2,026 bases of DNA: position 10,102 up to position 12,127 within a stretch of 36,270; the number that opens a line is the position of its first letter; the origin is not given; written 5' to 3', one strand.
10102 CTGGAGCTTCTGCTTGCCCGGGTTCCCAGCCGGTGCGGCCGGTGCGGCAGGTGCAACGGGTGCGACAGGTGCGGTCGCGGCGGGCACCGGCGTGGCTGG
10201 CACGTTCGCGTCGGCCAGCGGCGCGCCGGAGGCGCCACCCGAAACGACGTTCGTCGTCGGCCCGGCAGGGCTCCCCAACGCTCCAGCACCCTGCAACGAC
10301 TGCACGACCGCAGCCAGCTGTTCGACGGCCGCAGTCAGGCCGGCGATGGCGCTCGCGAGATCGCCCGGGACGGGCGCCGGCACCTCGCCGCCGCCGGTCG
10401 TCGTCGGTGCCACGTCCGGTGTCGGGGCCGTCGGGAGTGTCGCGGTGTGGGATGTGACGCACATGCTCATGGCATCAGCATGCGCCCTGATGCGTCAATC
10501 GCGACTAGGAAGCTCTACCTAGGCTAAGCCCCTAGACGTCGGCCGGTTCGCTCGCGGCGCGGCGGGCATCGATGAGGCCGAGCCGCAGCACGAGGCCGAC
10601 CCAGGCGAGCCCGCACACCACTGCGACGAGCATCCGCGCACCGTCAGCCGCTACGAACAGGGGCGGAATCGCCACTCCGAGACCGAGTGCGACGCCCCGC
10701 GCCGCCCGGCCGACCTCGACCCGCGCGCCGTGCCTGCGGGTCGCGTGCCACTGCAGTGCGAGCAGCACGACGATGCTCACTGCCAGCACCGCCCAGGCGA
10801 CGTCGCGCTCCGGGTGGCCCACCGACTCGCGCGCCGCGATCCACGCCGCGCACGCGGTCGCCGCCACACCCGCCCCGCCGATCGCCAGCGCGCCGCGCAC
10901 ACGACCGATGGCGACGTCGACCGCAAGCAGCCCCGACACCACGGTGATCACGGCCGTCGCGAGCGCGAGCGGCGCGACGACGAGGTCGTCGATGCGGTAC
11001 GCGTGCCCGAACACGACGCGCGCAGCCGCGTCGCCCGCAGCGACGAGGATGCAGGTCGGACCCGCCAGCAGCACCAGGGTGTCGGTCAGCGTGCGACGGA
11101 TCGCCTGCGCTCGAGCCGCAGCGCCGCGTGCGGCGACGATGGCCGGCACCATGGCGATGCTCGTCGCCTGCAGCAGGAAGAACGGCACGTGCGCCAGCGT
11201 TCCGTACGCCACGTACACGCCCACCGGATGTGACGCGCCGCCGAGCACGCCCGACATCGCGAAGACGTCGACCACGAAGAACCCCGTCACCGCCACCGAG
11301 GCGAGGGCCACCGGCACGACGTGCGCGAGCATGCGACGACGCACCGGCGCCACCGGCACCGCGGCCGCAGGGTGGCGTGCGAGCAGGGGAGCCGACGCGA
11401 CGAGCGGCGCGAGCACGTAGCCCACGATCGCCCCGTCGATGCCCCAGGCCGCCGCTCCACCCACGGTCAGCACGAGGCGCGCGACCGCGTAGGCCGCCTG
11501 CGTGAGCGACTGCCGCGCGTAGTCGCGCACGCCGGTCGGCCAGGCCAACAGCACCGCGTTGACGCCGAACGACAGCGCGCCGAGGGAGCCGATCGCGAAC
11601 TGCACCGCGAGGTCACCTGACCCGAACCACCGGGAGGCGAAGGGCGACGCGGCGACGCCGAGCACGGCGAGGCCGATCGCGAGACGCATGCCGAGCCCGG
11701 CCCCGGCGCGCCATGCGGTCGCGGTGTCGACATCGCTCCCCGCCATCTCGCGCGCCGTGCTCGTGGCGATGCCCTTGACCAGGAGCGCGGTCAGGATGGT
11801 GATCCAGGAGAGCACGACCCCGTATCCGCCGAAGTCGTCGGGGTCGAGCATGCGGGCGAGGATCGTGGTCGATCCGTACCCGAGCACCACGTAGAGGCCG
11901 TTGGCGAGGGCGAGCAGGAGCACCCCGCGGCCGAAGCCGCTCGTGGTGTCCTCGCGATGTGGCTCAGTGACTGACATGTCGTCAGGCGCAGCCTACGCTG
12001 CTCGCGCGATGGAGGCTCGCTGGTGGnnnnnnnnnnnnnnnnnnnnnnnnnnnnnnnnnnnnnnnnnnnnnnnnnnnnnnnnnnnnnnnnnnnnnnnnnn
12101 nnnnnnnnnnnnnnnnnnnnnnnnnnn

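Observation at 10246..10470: M23 and CHAP wall hydrolases share a collinear ~70-aa N-terminal module and have no Sec/Tat-type signal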

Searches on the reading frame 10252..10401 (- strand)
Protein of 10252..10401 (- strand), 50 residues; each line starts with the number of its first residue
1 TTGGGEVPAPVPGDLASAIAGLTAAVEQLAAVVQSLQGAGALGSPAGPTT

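Call 27: search_solved_structures(query=A3, max_evalue=10, show_alignments=3)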
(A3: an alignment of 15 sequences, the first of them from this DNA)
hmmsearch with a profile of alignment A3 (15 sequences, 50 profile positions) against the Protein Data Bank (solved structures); distinct sequences matched with E-value up to 10: 13.
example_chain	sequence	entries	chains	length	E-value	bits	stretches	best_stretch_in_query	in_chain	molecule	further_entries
2hy6_A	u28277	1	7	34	0.13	15.5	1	13-27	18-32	General control protein GCN4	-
9das_A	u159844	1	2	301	0.25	14.6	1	23-45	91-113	Flagellin hook IN motif family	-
6g6a_A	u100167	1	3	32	0.48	13.7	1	8-33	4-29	CC-Type2-LL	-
9lpg_E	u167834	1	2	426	1.2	12.4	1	4-47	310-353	Protein ECERIFERUM 26-like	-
9uu3_A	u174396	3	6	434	1.2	12.4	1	4-47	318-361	Protein ECERIFERUM 26-like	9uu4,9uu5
4c7u_A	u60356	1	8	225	2.2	11.6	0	18-47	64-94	SUPEROXIDE DISMUTASE [MN] 1, MITOCHONDRIAL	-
5xsi_A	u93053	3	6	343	2.4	11.4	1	13-27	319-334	Phosphodiesterase acting on cyclic dinucleotides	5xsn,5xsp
5xt3_A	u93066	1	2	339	2.6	11.3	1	13-27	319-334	Phosphodiesterase acting on cyclic dinucleotides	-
2ehd_A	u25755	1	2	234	2.7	11.3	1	13-34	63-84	Oxidoreductase, short-chain dehydrogenase/reductase family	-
8qox_B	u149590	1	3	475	3.3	11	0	13-38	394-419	Conserved membrane protein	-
7cz9_A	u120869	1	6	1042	8.1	9.7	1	27-45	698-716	Efflux pump membrane transporter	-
8zxs_A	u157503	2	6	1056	8.4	9.7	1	27-45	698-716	Efflux pump membrane transporter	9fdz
2yjj_A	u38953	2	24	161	9.6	9.5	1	13-29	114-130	AFP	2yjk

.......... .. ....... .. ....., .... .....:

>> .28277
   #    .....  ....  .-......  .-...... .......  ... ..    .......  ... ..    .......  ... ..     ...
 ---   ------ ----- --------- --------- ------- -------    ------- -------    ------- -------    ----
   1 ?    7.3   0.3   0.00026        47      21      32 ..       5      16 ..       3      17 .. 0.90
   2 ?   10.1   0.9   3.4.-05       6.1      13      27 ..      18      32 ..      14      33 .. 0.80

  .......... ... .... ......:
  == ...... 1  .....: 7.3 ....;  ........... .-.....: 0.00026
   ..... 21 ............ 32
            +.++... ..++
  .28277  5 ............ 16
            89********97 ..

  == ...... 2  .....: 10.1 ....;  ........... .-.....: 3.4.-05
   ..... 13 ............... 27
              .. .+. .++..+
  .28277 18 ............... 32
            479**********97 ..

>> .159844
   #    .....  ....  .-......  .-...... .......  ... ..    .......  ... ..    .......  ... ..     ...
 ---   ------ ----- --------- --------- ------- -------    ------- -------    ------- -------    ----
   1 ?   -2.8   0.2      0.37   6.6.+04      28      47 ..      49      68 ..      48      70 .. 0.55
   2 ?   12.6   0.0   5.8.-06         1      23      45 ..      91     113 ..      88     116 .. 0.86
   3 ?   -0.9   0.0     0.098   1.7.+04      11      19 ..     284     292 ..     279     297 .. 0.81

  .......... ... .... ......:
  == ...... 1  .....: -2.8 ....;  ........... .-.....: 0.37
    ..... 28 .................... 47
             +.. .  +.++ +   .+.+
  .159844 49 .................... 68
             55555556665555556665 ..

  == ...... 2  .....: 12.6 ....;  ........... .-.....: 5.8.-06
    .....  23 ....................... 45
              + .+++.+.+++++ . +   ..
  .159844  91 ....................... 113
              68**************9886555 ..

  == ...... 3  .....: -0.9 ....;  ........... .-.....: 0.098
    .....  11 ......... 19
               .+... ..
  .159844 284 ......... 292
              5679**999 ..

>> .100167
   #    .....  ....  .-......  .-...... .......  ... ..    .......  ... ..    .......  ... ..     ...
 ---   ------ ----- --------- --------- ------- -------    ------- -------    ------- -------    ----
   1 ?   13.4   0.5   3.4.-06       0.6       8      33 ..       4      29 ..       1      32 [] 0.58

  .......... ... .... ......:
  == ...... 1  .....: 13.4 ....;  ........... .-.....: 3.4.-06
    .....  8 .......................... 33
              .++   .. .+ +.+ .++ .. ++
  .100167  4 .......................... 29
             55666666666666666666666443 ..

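Call 32: search_protein_representatives(alignment_id=A3)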
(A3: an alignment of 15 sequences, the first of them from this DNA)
Query: 15 sequences, 50 profile positions. Proteins with E-value up to 0.001 (for the whole library): 31; up to 1e-10: 5; up to 1e-30: 0. The best 31 are listed.
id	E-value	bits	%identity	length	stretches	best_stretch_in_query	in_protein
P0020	4.9e-12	61.7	-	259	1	1-48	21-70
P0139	9.5e-12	60.8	-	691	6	8-36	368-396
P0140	2.8e-11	59.3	-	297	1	2-49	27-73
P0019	3.1e-11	59.2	-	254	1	1-50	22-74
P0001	5.3e-11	58.4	-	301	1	2-50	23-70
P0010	6.5e-10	54.9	-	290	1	2-49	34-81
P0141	1.0e-09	54.3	-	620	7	12-26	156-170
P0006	1.8e-09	53.5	-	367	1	2-50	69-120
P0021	3.3e-09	52.7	-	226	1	1-49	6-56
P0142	7.0e-09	51.6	-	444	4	13-45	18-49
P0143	2.6e-08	49.8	-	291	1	2-49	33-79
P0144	8.3e-08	48.2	-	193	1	3-48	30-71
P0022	3.7e-07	46.1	-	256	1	1-47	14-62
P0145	8.6e-07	44.9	-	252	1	4-47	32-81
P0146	2.2e-06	43.6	-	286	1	8-48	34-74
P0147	3.5e-06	43.0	-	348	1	6-47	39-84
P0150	1.3e-05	41.2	-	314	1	3-49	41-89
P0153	1.2e-04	38.1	-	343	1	8-48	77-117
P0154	1.5e-04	37.8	-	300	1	7-48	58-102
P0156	1.7e-04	37.6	-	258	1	4-49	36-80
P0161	9.0e-04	35.3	-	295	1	2-47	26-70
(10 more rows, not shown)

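Call 35: search_protein_families(library=pfam, proteins=[P0145, P0154, P0156, P0140, P0147, P0161, P0144, P0150, P0153, P0146], max_evalue=0.01)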
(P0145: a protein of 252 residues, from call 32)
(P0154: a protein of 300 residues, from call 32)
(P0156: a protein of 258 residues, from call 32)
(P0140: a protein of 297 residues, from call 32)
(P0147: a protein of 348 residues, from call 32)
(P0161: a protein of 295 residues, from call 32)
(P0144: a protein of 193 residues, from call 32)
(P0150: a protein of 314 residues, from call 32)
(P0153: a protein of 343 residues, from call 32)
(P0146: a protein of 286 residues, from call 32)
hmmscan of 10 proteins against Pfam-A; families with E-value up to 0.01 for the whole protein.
P0145 (252 aa): 3 families
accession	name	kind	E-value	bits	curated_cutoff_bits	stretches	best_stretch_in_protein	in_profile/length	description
PF02557.22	VanY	-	6.5e-07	29.6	25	1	159-220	13-79/132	D-alanyl-D-alanine carboxypeptidase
PF05951.18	Peptidase_M15_2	-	0.0045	17.2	27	1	152-239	52-134/153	Bacterial protein of unknown function (DUF882)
PF08291.16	Peptidase_M15_3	-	0.005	17.4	23.2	0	155-248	26-107/108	Peptidase M15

P0154 (300 aa): 0 families

P0156 (258 aa): 1 family
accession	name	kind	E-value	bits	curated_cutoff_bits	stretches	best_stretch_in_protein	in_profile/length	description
PF01551.29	Peptidase_M23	-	6.2e-16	58.8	28.7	1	161-249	4-89/96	Peptidase family M23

P0140 (297 aa): 3 families
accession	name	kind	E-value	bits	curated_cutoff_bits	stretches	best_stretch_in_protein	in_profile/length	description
PF05257.22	CHAP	-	5e-17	62.6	26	1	186-271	6-81/81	CHAP domain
PF10030.15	DUF2272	-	3.6e-05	24.1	27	1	181-255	41-121/191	Uncharacterized protein conserved in bacteria (DUF2272)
PF12671.13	Amidase_6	-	0.0059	17.2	23.2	0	223-276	89-145/163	Putative amidase domain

P0147 (348 aa): 2 families
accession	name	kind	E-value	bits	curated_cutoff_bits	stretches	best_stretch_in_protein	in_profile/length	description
PF05257.22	CHAP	-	5.4e-14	52.9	26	1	237-322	6-81/81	CHAP domain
PF12671.13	Amidase_6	-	0.0014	19.2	23.2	0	287-325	104-143/163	Putative amidase domain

P0161 (295 aa): 3 families
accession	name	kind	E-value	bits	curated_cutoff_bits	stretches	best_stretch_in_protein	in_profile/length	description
PF05257.22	CHAP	-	7.8e-17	62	26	1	186-271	6-81/81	CHAP domain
PF10030.15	DUF2272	-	8.9e-07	29.3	27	1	179-260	39-126/191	Uncharacterized protein conserved in bacteria (DUF2272)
PF12671.13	Amidase_6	-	4.8e-06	27.2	23.2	1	235-276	103-145/163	Putative amidase domain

P0144 (193 aa): 0 families

P0150 (314 aa): 3 families
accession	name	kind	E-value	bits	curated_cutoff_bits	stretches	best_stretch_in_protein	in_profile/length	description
PF05257.22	CHAP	-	7.6e-14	52.4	26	1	203-288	6-81/81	CHAP domain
PF12671.13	Amidase_6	-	0.00035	21.2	23.2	1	235-294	91-146/163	Putative amidase domain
PF10030.15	DUF2272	-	0.002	18.4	27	1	184-261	25-110/191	Uncharacterized protein conserved in bacteria (DUF2272)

P0153 (343 aa): 2 families
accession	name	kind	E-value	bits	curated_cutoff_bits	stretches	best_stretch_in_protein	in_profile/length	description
PF05257.22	CHAP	-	4.1e-14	53.3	26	1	234-317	5-81/81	CHAP domain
PF12671.13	Amidase_6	-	0.0091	16.6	23.2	0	275-324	97-147/163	Putative amidase domain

P0146 (286 aa): 2 families
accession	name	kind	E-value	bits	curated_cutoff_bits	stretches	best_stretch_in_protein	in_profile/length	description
PF05257.22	CHAP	-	3.1e-12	47.2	26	1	175-260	6-81/81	CHAP domain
PF10030.15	DUF2272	-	0.0039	17.5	27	1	161-231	32-108/191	Uncharacterized protein conserved in bacteria (DUF2272)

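Call 43: find_encoding_contigs(protein=P0145, flank=10000, max_places=3)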
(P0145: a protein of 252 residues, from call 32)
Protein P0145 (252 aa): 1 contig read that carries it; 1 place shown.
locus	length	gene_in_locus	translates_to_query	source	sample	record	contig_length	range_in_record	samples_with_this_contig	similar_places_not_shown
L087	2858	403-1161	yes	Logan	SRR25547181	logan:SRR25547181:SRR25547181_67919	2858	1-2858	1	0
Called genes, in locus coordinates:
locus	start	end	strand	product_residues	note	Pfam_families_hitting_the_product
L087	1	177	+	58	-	?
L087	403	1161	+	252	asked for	PF02557:VanY (weak)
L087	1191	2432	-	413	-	PF07690:MFS_1, PF11700:ATG22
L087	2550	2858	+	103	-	?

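Call 44: find_encoding_contigs(protein=P0154, flank=10000, max_places=3)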
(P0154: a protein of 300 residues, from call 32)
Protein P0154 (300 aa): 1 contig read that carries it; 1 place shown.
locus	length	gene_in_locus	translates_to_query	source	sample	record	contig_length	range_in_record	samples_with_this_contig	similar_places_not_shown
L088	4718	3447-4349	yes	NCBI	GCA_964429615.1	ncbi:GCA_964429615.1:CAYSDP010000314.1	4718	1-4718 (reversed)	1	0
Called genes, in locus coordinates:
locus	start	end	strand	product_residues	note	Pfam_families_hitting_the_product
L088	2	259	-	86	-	?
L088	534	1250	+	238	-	-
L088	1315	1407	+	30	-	-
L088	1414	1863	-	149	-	PF10604:Polyketide_cyc2, PF08327:AHSA1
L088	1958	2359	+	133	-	-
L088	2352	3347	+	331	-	-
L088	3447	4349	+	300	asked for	PF26571:VldE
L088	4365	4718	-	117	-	?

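Call 45: find_encoding_contigs(protein=P0156, flank=10000, max_places=3)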
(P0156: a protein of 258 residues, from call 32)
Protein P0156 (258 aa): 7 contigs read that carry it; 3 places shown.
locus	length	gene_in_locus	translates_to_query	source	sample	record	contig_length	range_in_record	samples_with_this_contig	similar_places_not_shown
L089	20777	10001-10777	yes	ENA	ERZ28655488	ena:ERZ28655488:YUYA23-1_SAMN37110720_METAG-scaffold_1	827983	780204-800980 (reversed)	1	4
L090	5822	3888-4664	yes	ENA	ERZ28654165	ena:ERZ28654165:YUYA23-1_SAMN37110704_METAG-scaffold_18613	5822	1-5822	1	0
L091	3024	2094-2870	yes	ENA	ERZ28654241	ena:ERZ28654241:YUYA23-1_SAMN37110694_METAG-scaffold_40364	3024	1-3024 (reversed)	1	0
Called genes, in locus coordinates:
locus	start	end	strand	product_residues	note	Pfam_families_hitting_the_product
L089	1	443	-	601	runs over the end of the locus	PF02463:SMC_N (faint), PF03308:MeaB (faint), PF00005:ABC_tran, PF01926:MMR_HSR1 (faint), PF13191:AAA_16 (faint), PF13304:AAA_21 (faint), PF12848:ABC_tran_Xtn (weak), PF00005:ABC_tran, +1 more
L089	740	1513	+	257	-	PF09992:NAGPA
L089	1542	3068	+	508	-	PF01266:DAO, PF13450:NAD_binding_8 (faint), PF00355:Rieske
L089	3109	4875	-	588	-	PF00150:Cellulase, PF18989:DUF5722 (faint)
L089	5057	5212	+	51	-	-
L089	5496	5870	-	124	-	-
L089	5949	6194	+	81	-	PF00403:HMA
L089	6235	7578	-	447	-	PF02844:GARS_N, PF01071:GARS_A, PF02843:GARS_C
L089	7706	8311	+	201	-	PF01047:MarR, PF12802:MarR_2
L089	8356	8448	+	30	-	-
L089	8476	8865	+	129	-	-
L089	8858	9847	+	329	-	PF06114:Peptidase_M78 (faint)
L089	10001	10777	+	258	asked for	PF01551:Peptidase_M23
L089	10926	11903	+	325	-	PF05257:CHAP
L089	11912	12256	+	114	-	PF06262:Zincin_1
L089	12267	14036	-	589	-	PF22680:Glyco_hydro_123_N_2, PF13320:GH123_cat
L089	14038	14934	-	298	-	PF01694:Rhomboid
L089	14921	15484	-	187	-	PF00929:RNase_T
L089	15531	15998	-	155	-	-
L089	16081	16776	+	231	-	PF00106:adh_short, PF01370:Epimerase (faint), PF08659:KR, PF13561:adh_short_C2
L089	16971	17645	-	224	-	PF04542:Sigma70_r2, PF08281:Sigma70_r4_2, PF04545:Sigma70_r4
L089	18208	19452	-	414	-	PF13177:DNA_pol3_delta2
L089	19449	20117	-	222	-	PF02223:Thymidylate_kin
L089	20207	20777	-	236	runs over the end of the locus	-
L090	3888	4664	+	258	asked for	PF01551:Peptidase_M23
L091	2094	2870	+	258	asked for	PF01551:Peptidase_M23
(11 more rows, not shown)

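Call 50: search_protein_families(library=pfam, proteins=[L089:8476-8865:+, L089:8858-9847:+, L089:8356-8448:+, L089:11912-12256:+, P0154], max_evalue=1)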
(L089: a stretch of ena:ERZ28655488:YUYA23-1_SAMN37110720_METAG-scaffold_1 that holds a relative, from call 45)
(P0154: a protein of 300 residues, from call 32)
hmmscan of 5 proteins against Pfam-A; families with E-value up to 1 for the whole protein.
L089:8476-8865:+ (129 aa): 0 families

L089:8858-9847:+ (329 aa): 1 family
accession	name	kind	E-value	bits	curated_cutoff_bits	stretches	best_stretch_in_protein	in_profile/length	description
PF06114.19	Peptidase_M78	-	7e-07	29.5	22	1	61-141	28-101/123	IrrE N-terminal-like domain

L089:8356-8448:+ (30 aa): 0 families

L089:11912-12256:+ (114 aa): 3 families
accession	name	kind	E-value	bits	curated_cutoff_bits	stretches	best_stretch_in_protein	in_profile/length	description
PF06262.17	Zincin_1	-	2.5e-26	91.9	22.4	1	26-113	2-97/97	Zincin-like metallopeptidase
PF12725.13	DUF3810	-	0.038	13.8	28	1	84-107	185-208/311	Protein of unknown function (DUF3810)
PF25226.1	DUF7844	-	0.15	12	27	0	83-101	87-105/230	Domain of unknown function (DUF7844)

P0154 (300 aa): 0 families

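Call 64: search_protein_families(library=padloc, proteins=[L089:8476-8865:+, L089:8858-9847:+, L089:11912-12256:+, L089:7706-8311:+, P0154, P0145], max_evalue=0.01)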
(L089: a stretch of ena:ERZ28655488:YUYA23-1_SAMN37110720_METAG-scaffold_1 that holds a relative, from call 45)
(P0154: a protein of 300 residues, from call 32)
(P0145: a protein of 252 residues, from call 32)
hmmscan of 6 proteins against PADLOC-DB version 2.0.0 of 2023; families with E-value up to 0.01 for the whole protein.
L089:8476-8865:+ (129 aa): 0 families

L089:8858-9847:+ (329 aa): 12 families
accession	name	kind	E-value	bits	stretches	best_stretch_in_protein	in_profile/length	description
PDLC04141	capP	-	3.4e-15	54.2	1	10-178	6-164/242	capP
PDLC03945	RmrA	-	1.7e-07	28.8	1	61-132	194-255/394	-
PDLC03954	RmrA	-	5.2e-07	26.9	1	58-131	191-255/380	-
PDLC03944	RmrA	-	2.5e-06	24.8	1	48-131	171-246/384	-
PDLC03949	RmrA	-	3.3e-06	24.2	1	71-134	184-232/363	-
PDLC03953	RmrA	-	8.8e-06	23.2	1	70-132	202-248/373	-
PDLC03952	RmrA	-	2.3e-05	21.4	1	59-132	204-268/395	-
PDLC03947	RmrA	-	6.3e-05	20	1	59-131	192-255/383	-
PDLC03951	RmrA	-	0.00019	18.5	1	61-130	191-249/400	-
PDLC03948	RmrA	-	0.00022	18.3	1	59-130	191-253/397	-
PDLC03943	RmrA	-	0.00036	17.7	1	56-134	173-235/370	-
PDLC03946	RmrA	-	0.0053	13.5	0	71-134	185-234/357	-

L089:11912-12256:+ (114 aa): 0 families

L089:7706-8311:+ (201 aa): 2 families
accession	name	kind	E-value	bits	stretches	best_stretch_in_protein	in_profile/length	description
PDLC01438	Csa3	-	2.5e-06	25.8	1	33-174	104-233/305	"CAS-I,CAS-II,CAS-III,CAS-IV,CAS-V,CAS-VI; associated_signaling"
PDLC01853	CARF3--CARF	-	0.00019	19.2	1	77-144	136-205/209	-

P0154 (300 aa): 0 families

P0145 (252 aa): 0 families

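Call 65: search_protein_families(library=phrogs, proteins=[L089:8476-8865:+, L089:8858-9847:+, L089:11912-12256:+, P0154, P0145], max_evalue=0.001)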
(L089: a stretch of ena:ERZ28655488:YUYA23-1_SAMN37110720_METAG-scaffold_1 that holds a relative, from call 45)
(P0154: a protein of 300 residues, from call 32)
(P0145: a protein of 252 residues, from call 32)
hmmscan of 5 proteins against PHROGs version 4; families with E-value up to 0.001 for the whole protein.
L089:8476-8865:+ (129 aa): 0 families

L089:8858-9847:+ (329 aa): 3 families
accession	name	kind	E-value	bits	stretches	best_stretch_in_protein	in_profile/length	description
phrog_1914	-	unknown function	6.3e-09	36.8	1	62-167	81-177/222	-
phrog_2439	-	transcription regulation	1.3e-08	35.2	1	50-132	175-244/367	transcriptional regulator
phrog_19315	-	unknown function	2.3e-07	31.2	1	59-139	77-156/348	-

L089:11912-12256:+ (114 aa): 0 families

P0154 (300 aa): 3 families
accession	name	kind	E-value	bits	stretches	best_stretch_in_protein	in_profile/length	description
phrog_9228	-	tail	2.9e-08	33.4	1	114-295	870-1017/1425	tail length tape measure protein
phrog_2774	-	unknown function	6.5e-08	32.4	1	119-299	269-433/1263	-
phrog_16241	-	lysis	0.00039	21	1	259-294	85-121/290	endolysin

P0145 (252 aa): 3 families
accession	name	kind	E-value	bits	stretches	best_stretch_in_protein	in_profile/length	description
phrog_465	-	lysis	4e-07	30.6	1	149-217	52-115/292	endolysin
phrog_16823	-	tail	1.4e-06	27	1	169-249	966-1050/1948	tail length tape measure protein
phrog_2649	-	lysis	3.3e-06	28.2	1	149-240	9-111/261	endolysin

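Call 70: list_cluster_members(proteins=[P0140, P0143, P0145, P0146, P0147, P0150, P0153, P0154, P0156, P0161])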
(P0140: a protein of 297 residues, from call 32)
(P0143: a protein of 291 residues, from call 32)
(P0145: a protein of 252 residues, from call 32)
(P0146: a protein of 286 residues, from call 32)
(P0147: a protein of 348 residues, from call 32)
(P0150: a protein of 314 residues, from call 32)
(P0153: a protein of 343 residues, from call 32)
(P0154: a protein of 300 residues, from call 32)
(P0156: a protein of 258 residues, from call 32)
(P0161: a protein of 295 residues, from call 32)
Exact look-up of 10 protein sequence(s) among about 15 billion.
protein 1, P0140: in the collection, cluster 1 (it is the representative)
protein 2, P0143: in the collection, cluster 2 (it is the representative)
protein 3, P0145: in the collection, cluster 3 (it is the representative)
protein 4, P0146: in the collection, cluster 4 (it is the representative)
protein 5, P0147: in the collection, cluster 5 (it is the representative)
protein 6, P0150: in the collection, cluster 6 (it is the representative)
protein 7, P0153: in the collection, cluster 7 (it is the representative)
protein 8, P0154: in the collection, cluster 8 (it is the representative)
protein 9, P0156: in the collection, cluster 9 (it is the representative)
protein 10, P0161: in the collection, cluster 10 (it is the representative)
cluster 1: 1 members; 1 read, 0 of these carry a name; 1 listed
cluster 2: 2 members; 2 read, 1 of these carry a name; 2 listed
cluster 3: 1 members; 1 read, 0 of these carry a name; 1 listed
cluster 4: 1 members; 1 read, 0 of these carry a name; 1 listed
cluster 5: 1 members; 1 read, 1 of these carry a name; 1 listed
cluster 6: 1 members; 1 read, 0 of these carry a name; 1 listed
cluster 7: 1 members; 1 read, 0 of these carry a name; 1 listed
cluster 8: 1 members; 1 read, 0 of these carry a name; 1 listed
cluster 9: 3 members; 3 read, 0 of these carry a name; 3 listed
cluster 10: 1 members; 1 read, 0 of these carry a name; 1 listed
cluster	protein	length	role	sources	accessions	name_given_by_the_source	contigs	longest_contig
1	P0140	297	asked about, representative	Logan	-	-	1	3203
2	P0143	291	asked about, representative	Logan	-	-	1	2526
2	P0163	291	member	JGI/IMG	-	cell wall-associated NlpC family hydrolase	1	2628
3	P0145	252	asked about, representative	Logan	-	-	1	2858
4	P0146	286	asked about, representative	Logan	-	-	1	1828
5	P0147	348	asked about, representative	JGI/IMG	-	hypothetical protein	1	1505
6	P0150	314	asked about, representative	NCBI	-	-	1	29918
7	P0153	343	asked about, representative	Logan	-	-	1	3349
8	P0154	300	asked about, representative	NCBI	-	-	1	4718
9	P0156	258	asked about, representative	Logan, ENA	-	-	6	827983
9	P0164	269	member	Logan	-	-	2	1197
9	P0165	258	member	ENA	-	-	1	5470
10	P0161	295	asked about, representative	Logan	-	-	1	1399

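Call 94: search_protein_families(library=ncbifam, proteins=[P0154, L089:8476-8865:+], max_evalue=0.001)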
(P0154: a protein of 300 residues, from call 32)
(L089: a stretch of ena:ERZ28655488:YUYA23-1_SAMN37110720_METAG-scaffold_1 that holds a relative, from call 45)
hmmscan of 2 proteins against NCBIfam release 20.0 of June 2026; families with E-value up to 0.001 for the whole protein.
P0154 (300 aa): 0 families

L089:8476-8865:+ (129 aa): 0 families

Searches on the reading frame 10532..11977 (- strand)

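Call 14: search_protein_families(library=pfam, proteins=[window:10532-11977:-], max_evalue=0.001)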
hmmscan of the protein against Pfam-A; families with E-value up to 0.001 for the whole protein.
window:10532-11977:- (481 aa): 2 families
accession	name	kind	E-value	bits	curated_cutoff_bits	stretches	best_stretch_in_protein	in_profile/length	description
PF01943.22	Polysacc_synt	-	3.5e-10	40.2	28.2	1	16-281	2-271/274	Polysaccharide biosynthesis protein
PF13440.11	Polysacc_synt_3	-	8.3e-09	35.5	23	1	39-327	1-288/293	Polysaccharide biosynthesis protein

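Call 94: search_protein_families(library=ncbifam, proteins=[window:10532-11977:-], max_evalue=0.001)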
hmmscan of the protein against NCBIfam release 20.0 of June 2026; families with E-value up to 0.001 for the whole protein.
window:10532-11977:- (481 aa): 1 family
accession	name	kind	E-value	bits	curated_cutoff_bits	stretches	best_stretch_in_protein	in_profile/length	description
NF058658.1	Oglyco_Wzx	exception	0.00019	20.6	720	1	17-213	12-208/478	O-glycosylation flippase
